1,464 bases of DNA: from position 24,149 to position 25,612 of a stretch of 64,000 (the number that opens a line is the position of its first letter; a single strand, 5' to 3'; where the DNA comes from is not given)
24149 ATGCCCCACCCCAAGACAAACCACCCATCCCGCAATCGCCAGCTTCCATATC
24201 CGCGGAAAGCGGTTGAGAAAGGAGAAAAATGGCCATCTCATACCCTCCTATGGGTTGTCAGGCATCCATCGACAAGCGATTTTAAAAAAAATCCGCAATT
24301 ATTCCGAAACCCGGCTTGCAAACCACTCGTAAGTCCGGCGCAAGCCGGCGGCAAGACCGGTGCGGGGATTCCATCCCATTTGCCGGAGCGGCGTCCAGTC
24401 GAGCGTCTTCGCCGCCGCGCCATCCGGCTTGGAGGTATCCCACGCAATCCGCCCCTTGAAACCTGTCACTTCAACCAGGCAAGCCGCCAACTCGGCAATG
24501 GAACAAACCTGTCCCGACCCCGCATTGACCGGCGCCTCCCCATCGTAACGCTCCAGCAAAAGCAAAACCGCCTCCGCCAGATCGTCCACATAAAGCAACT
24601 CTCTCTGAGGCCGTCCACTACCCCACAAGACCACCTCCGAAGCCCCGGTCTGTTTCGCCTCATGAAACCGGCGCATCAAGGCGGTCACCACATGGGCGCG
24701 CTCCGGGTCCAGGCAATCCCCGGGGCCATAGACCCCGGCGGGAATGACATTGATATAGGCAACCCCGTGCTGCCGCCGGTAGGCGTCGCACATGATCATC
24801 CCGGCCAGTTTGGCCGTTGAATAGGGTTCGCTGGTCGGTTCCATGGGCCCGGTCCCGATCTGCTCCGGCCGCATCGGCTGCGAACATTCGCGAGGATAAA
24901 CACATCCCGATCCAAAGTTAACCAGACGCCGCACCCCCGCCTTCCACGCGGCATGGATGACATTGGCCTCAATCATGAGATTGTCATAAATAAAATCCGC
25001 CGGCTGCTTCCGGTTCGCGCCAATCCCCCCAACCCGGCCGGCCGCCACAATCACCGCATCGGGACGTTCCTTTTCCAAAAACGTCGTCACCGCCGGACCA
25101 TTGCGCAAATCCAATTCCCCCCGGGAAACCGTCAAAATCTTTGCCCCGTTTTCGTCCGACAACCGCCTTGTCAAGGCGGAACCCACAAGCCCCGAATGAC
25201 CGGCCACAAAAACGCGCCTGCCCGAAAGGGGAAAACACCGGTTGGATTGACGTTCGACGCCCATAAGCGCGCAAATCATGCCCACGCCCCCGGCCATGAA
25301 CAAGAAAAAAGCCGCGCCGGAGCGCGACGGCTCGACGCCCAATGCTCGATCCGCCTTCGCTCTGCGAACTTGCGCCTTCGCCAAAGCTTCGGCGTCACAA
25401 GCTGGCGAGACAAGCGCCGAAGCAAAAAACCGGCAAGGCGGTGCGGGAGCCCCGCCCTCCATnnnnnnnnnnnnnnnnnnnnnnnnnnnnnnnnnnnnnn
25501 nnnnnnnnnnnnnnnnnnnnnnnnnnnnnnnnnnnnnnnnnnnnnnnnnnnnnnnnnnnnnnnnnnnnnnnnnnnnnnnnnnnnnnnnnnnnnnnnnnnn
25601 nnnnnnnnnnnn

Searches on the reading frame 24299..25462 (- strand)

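Call 56: search_protein_families(library=pfam, proteins=[window:24299-25462:-])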
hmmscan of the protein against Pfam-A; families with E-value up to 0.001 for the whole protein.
window:24299-25462:- (387 aa): 4 families
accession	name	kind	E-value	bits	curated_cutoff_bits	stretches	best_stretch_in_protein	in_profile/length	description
PF01370.27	Epimerase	-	2.2e-59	201.2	20.9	1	84-309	1-231/240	NAD dependent epimerase/dehydratase family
PF16363.11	GDP_Man_Dehyd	-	9.2e-16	58.6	27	1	116-334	58-267/332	GDP-mannose 4,6 dehydratase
PF04321.23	RmlD_sub_bind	-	4.9e-08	32.8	27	1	83-308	2-202/287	RmlD substrate binding domain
PF13460.12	NAD_binding_10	-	0.00094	19.5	27.2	0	120-239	49-141/184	NAD(P)H-binding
